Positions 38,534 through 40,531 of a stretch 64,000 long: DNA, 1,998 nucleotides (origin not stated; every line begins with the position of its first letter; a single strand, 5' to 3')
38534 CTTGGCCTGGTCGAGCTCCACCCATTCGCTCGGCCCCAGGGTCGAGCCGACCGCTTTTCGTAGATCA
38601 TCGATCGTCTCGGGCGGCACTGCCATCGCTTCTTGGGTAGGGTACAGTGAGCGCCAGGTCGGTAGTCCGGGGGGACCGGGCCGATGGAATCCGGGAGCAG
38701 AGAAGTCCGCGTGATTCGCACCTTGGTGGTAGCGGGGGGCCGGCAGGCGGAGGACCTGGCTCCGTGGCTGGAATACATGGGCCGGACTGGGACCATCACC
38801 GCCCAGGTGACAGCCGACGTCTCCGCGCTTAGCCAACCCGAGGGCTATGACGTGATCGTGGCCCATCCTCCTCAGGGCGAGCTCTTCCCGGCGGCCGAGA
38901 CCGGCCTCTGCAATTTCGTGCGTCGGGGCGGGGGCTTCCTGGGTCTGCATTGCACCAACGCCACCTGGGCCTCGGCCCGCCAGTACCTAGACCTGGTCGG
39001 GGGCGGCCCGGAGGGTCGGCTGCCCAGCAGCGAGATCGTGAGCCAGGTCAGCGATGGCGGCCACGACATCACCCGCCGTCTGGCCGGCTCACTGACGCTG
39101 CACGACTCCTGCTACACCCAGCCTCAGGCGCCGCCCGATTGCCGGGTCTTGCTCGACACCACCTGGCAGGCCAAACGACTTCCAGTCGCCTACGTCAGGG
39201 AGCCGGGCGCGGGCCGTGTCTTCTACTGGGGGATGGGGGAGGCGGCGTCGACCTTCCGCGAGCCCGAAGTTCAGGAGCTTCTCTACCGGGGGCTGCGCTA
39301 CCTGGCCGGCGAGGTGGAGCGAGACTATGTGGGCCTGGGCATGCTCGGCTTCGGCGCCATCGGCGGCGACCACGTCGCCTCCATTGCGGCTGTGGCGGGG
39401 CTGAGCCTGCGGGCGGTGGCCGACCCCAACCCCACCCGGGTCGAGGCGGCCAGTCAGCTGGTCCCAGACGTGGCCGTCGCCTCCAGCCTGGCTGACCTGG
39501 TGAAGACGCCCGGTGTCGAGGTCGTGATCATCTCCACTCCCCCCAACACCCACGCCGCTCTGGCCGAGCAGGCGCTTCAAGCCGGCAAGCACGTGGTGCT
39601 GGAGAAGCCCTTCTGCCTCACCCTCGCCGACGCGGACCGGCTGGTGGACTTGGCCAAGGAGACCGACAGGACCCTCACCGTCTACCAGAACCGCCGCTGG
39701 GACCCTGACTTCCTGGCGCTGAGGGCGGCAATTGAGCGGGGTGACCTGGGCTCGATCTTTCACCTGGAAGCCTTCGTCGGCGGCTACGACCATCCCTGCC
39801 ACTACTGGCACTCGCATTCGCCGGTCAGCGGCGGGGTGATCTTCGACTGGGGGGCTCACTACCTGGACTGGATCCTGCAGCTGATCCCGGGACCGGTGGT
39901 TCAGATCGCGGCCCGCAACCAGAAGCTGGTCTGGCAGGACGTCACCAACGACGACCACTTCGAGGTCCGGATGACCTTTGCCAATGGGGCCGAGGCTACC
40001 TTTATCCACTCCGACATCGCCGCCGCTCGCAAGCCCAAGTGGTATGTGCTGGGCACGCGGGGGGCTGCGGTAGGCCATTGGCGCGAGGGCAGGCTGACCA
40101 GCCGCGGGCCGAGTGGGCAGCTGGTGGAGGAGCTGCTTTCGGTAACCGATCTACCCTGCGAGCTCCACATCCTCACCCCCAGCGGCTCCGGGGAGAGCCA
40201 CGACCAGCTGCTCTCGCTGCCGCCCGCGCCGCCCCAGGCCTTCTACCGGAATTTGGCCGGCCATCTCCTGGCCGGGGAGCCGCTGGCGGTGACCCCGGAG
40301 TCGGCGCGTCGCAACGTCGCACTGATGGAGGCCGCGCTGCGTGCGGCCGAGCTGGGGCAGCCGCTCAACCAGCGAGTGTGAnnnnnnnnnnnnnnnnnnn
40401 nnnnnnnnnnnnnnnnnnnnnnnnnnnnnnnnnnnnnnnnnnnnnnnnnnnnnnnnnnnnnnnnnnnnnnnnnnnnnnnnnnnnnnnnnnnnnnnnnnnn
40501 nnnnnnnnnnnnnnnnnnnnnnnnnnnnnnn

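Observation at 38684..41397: ThuA-ThuB gene fusion followed by a second ThuB-like oxidoreductase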

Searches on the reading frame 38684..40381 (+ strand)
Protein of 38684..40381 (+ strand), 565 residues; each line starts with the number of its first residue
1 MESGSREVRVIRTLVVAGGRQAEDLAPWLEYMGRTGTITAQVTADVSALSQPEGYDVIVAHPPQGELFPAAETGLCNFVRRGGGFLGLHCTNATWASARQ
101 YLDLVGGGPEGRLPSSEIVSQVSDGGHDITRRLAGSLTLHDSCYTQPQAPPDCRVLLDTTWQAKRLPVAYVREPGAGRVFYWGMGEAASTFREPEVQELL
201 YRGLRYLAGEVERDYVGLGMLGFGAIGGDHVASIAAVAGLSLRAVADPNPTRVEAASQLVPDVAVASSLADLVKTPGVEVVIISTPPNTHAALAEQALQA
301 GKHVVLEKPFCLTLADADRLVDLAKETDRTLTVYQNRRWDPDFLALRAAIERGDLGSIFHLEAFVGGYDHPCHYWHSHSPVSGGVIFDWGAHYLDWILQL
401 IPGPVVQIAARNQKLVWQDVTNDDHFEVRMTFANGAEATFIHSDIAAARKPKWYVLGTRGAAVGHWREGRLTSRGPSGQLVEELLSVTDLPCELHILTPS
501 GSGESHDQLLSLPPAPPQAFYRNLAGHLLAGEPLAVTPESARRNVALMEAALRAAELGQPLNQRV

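Call 3: search_protein_families(library=pfam, proteins=[window:38684-40381:+], max_evalue=0.01)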
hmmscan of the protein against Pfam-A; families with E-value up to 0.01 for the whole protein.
window:38684-40381:+ (565 aa): 6 families
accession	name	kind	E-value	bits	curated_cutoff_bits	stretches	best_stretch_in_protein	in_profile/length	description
PF01408.29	GFO_IDH_MocA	-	1.7e-27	96.9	24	1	218-334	3-119/120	Oxidoreductase family, NAD-binding Rossmann fold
PF06283.17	ThuA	-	7.5e-27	95.4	33.4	1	14-206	3-208/209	Trehalose utilisation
PF22725.1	GFO_IDH_MocA_C3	-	4.2e-21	75.7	27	1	343-462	1-123/124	GFO/IDH/MocA C-terminal domain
PF02894.22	GFO_IDH_MocA_C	-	1.9e-12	47.9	22.9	1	347-561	1-216/218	Oxidoreductase family, C-terminal alpha/beta domain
PF03447.22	NAD_binding_3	-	3.6e-10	41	24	1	222-332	1-114/116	Homoserine dehydrogenase, NAD binding domain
PF03807.23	F420_oxidored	-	0.0031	18.5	21.6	0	218-305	2-89/94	NADP oxidoreductase coenzyme F420-dependent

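Call 6: find_homologous_proteins(query=window:38684-40378:+, max_evalue=1e-10)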
Query window:38684-40378:+ (565 aa): 2469 proteins with E <= 1e-10 among 8000 candidates; the best 120 are listed.
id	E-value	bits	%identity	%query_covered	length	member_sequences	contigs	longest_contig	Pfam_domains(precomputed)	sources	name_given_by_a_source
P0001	0.0e+0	1186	91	100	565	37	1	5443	PF01408.29,PF22725.2,PF02894.23,PF06283.18,PF03447.23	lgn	-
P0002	0.0e+0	1068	80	100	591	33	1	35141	PF01408.29,PF22725.2,PF02894.23,PF06283.18,PF03447.23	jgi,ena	-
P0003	0.0e+0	1044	79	98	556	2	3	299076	PF01408.29,PF22725.2,PF02894.23,PF06283.18,PF03447.23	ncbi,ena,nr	ncbi:MAG TPA: ThuA domain-containing protein [Candidatus Dormibacteraeota bacterium]|nr:ThuA domain-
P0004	0.0e+0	1038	80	98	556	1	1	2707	PF01408.29,PF22725.2,PF02894.23,PF06283.18,PF03447.23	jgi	jgi:predicted dehydrogenase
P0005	0.0e+0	1033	79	98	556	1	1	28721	PF01408.29,PF22725.2,PF02894.23,PF06283.18,PF03447.23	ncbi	ncbi:MAG: ThuA domain-containing protein [Candidatus Dormiibacterota bacterium]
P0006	0.0e+0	1029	79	98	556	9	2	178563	PF01408.29,PF22725.2,PF02894.23,PF06283.18,PF03447.23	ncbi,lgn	ncbi:MAG: ThuA domain-containing protein [Candidatus Dormiibacterota bacterium]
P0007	0.0e+0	1025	79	98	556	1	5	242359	PF01408.29,PF22725.2,PF02894.23,PF06283.18,PF03447.23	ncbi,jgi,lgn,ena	jgi:scyllo-inositol 2-dehydrogenase (NADP+)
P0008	0.0e+0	1024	78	98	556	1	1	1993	PF01408.29,PF22725.2,PF02894.23,PF06283.18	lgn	-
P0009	0.0e+0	1023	77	99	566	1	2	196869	PF01408.29,PF22725.2,PF02894.23,PF06283.18,PF03447.23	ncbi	ncbi:MAG: ThuA domain-containing protein [Candidatus Dormibacteria bacterium]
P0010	0.0e+0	1022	78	98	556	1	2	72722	PF01408.29,PF22725.2,PF02894.23,PF06283.18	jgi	jgi:predicted dehydrogenase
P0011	0.0e+0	1021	78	98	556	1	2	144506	PF01408.29,PF22725.2,PF02894.23,PF06283.18,PF03447.23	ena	-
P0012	0.0e+0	1021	77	98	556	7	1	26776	PF01408.29,PF22725.2,PF02894.23,PF06283.18,PF03447.23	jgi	jgi:predicted dehydrogenase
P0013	0.0e+0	1020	79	98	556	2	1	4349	PF01408.29,PF22725.2,PF02894.23,PF06283.18,PF03447.23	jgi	-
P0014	0.0e+0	1019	78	98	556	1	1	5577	PF01408.29,PF22725.2,PF02894.23,PF06283.18,PF03447.23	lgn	-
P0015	0.0e+0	1015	77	98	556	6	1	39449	PF01408.29,PF22725.2,PF02894.23,PF06283.18,PF03447.23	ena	-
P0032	8.1e-225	766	61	98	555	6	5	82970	PF01408.29,PF22725.2,PF02894.23,PF06283.18,PF03447.23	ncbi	ncbi:MAG: Gfo/Idh/MocA family oxidoreductase [Candidatus Dormibacteria bacterium]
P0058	9.2e-171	587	51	97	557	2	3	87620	PF01408.29,PF22725.2,PF02894.23,PF06283.18,PF03447.23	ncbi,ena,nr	ncbi:MAG TPA: Gfo/Idh/MocA family oxidoreductase [Verrucomicrobiae bacterium]|nr:Gfo/Idh/MocA family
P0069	1.4e-157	544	46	95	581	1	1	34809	PF01408.29,PF22725.2,PF02894.23,PF06283.18,PF03447.23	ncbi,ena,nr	ncbi:MAG TPA: Gfo/Idh/MocA family oxidoreductase [Ktedonobacterales bacterium]|nr:Gfo/Idh/MocA famil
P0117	1.8e-147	511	47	89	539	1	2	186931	PF01408.29,PF22725.2,PF02894.23,PF06283.18,PF03447.23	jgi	jgi:predicted dehydrogenase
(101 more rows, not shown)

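Call 7: search_solved_structures(query=window:38684-40378:+, max_evalue=0.001, show_alignments=2)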
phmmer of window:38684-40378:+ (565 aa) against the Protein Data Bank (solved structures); distinct sequences matched with E-value up to 0.001: 92 (the best 60 are shown).
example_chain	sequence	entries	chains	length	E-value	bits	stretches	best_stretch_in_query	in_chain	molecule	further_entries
3e18_A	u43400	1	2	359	2.6e-43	151.8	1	218-559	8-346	oxidoreductase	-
3e82_A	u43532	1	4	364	5.3e-37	130.9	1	214-559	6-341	Putative oxidoreductase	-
3kux_A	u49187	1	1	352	5.5e-35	124.3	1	214-464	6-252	Putative oxidoreductase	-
9m37_A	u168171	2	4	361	6.9e-33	117.3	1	218-455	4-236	P581a DgpA2 and isoorientin complex structure | Gfo/Idh/MocA family protein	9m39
3gfg_A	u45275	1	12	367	1.8e-30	109.4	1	204-555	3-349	Uncharacterized oxidoreductase yvaA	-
3fhl_A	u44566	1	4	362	2.6e-30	108.8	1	253-554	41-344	Putative oxidoreductase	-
3i23_A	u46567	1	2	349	4.3e-30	108.1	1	216-551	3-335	Oxidoreductase, Gfo/Idh/MocA family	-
3fd8_A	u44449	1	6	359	4.4e-30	108.1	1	216-551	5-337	Oxidoreductase, Gfo/Idh/MocA family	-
3gdo_A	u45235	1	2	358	1e-29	106.8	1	214-555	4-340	Uncharacterized oxidoreductase yvaA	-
3hnp_A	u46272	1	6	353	1.3e-28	103.3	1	258-553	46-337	Oxidoreductase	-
3f4l_A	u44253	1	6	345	8.6e-25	90.6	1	259-467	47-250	Putative oxidoreductase yhhX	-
3ezy_A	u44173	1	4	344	4.1e-21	78.5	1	218-439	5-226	Dehydrogenase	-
6jw6_A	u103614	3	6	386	1.8e-20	76.3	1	216-414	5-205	Dehydrogenase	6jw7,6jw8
3c1a_A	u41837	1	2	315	8.5e-19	70.8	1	216-401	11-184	Putative oxidoreductase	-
4hkt_A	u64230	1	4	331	3.3e-18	68.9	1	216-461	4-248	Inositol 2-dehydrogenase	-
5ya8_A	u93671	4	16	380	7.2e-18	67.7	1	216-461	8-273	Scyllo-inositol dehydrogenase with L-glucose dehydrogenase activity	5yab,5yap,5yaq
6ktj_A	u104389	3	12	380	8.8e-18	67.5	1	216-461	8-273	Scyllo-inositol dehydrogenase with L-glucose dehydrogenase activity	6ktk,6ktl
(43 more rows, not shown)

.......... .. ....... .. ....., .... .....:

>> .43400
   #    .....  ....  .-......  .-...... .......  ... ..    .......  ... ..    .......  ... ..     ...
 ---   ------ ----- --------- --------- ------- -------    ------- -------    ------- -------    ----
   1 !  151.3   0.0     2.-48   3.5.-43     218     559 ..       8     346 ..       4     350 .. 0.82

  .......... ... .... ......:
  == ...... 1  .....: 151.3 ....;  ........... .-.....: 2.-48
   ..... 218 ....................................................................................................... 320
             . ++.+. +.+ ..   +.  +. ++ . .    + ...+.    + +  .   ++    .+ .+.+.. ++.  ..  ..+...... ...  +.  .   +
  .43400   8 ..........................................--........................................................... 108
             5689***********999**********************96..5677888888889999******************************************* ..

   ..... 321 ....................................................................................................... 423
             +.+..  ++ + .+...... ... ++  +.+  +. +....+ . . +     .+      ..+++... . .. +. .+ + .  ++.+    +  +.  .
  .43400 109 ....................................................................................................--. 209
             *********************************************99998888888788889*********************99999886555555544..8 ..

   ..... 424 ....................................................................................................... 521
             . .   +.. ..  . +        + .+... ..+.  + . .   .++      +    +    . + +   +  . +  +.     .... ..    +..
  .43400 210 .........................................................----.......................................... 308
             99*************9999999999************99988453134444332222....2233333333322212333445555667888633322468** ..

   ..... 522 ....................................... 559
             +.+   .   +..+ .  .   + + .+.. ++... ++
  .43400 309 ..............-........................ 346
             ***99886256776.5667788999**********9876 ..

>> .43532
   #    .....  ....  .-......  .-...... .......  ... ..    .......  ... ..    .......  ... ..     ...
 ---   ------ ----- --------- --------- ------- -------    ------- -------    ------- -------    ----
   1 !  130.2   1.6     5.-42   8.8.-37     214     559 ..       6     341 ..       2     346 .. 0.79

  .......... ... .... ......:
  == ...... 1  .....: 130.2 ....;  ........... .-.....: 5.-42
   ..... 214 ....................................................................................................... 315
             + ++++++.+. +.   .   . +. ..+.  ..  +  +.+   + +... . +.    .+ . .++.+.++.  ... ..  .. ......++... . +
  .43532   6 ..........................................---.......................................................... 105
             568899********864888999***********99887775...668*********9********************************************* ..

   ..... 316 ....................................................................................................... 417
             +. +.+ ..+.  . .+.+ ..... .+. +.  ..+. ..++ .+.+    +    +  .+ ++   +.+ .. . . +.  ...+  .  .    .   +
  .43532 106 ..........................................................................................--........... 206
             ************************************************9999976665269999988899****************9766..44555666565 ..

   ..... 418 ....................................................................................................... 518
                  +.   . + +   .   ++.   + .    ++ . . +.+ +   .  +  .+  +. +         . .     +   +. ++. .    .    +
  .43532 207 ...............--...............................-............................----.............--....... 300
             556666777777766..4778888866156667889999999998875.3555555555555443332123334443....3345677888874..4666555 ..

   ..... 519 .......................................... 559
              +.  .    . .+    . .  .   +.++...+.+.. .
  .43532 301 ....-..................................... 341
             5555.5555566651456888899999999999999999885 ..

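Call 8: search_protein_families(library=ncbifam, proteins=[window:38684-40378:+], max_evalue=0.01)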
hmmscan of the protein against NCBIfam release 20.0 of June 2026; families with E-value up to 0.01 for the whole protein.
window:38684-40378:+ (565 aa): 12 families
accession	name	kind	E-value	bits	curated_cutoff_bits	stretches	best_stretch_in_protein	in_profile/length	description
NF008607.0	PRK11579.1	subfamily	1.8e-42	145.6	330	1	214-551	3-333/346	oxidoreductase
TIGR04380.1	myo_inos_iolG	equivalog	1.4e-31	109.6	355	1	217-444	3-231/330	inositol 2-dehydrogenase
NF007574.0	PRK10206.1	equivalog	3.8e-30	105.1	352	1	260-463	48-246/345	oxidoreductase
NF040723.1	UDP-GlcNAcDh_Arch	equivalog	5e-23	82.1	450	1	218-463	3-236/302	UDP-N-acetylglucosamine 3-dehydrogenase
NF052479.1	LevoglcsnDh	equivalog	4e-16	58.7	650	1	245-416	41-216/386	levoglucosan dehydrogenase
NF052679.1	InsChiInosDhIolG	equivalog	3.7e-15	55.8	540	1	216-358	3-148/343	bifunctional inositol 2-dehydrogenase/D-chiro-inositol 1-dehydrogenase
NF058563.1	BT_2159_fam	equivalog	3.1e-12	46.2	650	1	218-395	3-177/350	disaccharide 3-dehydrogenase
NF041392.1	XylDh_Gfo6_Halo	equivalog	9.4e-10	37.8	350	1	278-461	83-272/350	D-xylose 1-dehydrogenase Gfo6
NF009825.0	PRK13302.1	equivalog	2e-07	30.8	253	1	216-332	7-120/271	aspartate dehydrogenase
NF058561.1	BT_2158_fam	equivalog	9.3e-07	27.8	750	1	278-364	97-183/487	glycoside 3-dehydrogenase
NF003992.0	PRK05472.2-1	equivalog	0.0013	17.9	226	1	237-327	121-213/249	redox-sensing transcriptional repressor Rex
NF003993.0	PRK05472.2-2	equivalog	0.0084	15.7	217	0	217-307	90-175/212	redox-sensing transcriptional repressor Rex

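Call 11: find_encoding_contigs(protein=P0003, flank=8000, max_places=2)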
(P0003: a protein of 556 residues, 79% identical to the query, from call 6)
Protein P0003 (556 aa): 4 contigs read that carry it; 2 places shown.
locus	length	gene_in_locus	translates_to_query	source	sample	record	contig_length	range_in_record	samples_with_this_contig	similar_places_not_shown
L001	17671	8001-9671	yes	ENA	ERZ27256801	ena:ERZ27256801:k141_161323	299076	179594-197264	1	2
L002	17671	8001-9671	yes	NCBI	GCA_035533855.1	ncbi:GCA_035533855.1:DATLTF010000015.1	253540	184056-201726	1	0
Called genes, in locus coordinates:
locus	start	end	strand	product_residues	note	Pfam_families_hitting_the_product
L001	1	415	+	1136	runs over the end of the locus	PF02811:PHP, PF07733:DNA_pol3_alpha, PF17657:DNA_pol3_finger, PF14579:HHH_6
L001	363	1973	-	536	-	PF00535:Glycos_transf_2, PF04138:GtrA_DPMS_TM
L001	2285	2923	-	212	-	-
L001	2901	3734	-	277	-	-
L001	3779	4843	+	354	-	PF03372:Exo_endo_phos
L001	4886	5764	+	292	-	PF00892:EamA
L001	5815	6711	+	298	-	PF01048:PNP_UDP_1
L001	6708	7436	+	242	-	PF01209:Ubie_methyltran, PF13489:Methyltransf_23, PF01135:PCMT (weak), PF01728:FtsJ, PF08241:Methyltransf_11, PF08242:Methyltransf_12, PF13649:Methyltransf_25, PF13847:Methyltransf_31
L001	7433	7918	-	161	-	PF01575:MaoC_dehydratas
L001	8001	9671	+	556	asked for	PF06283:ThuA, PF01408:GFO_IDH_MocA, PF03447:NAD_binding_3, PF02894:GFO_IDH_MocA_C, PF22725:GFO_IDH_MocA_C3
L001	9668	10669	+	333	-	PF01408:GFO_IDH_MocA, PF02894:GFO_IDH_MocA_C, PF22725:GFO_IDH_MocA_C3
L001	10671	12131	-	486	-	PF00150:Cellulase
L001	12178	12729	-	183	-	-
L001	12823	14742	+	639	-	PF00012:HSP70, PF06723:MreB_Mbl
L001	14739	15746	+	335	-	PF12146:Hydrolase_4, PF00561:Abhydrolase_1, PF12697:Abhydrolase_6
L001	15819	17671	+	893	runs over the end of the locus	PF02861:Clp_N, PF23569:NBD_SMAX1, PF00004:AAA, PF17871:AAA_lid_9, PF00004:AAA, PF07724:AAA_2, PF07728:AAA_5, PF10431:ClpB_D2-small, +6 more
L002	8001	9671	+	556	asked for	PF06283:ThuA, PF01408:GFO_IDH_MocA, PF03447:NAD_binding_3, PF02894:GFO_IDH_MocA_C, PF22725:GFO_IDH_MocA_C3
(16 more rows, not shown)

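Call 12: find_encoding_contigs(protein=P0032, flank=7000, max_places=1)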
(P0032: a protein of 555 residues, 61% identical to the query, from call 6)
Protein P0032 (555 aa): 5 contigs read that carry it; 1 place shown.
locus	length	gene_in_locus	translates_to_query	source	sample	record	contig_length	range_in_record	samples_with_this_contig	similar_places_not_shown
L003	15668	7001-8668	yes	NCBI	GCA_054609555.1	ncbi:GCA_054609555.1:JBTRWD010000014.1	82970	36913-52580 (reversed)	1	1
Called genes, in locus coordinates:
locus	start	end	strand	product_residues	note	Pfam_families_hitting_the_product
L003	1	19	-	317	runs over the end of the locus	PF13593:SBF_like, PF01758:SBF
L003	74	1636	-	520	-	PF00535:Glycos_transf_2, PF04138:GtrA_DPMS_TM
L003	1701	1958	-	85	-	PF05768:Glrx-like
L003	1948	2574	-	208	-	-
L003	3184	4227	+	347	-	PF03372:Exo_endo_phos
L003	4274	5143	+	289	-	PF00892:EamA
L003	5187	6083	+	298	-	PF01048:PNP_UDP_1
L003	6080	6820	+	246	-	PF01209:Ubie_methyltran, PF13489:Methyltransf_23, PF01135:PCMT, PF07021:MetW (weak), PF13847:Methyltransf_31, PF08241:Methyltransf_11, PF08242:Methyltransf_12, PF13649:Methyltransf_25, +1 more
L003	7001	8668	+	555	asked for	PF06283:ThuA, PF01408:GFO_IDH_MocA, PF03447:NAD_binding_3, PF02894:GFO_IDH_MocA_C, PF22725:GFO_IDH_MocA_C3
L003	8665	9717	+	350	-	PF01408:GFO_IDH_MocA, PF22725:GFO_IDH_MocA_C3, PF02894:GFO_IDH_MocA_C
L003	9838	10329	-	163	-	-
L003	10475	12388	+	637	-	PF00012:HSP70, PF06723:MreB_Mbl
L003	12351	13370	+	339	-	PF00561:Abhydrolase_1, PF12146:Hydrolase_4, PF12697:Abhydrolase_6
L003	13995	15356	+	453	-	PF00144:Beta-lactamase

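Call 13: find_encoding_contigs(protein=P0058, flank=7000, max_places=1)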
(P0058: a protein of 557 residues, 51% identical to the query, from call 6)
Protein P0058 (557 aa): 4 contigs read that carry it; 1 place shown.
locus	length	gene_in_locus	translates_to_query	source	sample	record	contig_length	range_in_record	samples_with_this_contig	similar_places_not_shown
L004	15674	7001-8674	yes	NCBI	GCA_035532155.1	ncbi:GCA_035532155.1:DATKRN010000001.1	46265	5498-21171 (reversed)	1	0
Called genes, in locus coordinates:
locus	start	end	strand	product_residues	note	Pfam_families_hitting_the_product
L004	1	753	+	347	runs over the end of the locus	PF03372:Exo_endo_phos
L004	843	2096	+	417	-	PF00266:Aminotran_5, PF00155:Aminotran_1_2 (weak), PF01053:Cys_Met_Meta_PP (weak), PF00266:Aminotran_5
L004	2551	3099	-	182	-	PF01872:RibD_C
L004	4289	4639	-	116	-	-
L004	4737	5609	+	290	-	PF01048:PNP_UDP_1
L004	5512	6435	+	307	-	PF01209:Ubie_methyltran, PF13489:Methyltransf_23, PF08241:Methyltransf_11, PF08242:Methyltransf_12, PF13649:Methyltransf_25, PF13847:Methyltransf_31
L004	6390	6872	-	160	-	PF01575:MaoC_dehydratas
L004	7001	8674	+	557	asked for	PF06283:ThuA, PF01408:GFO_IDH_MocA, PF03447:NAD_binding_3, PF02894:GFO_IDH_MocA_C, PF22725:GFO_IDH_MocA_C3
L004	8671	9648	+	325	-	PF01408:GFO_IDH_MocA, PF02894:GFO_IDH_MocA_C, PF22725:GFO_IDH_MocA_C3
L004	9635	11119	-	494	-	PF00150:Cellulase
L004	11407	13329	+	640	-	PF00012:HSP70, PF06723:MreB_Mbl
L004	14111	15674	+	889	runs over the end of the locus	PF02861:Clp_N, PF13191:AAA_16 (weak), PF00004:AAA, PF17871:AAA_lid_9, PF00004:AAA, PF07724:AAA_2, PF07728:AAA_5, PF10431:ClpB_D2-small, +7 more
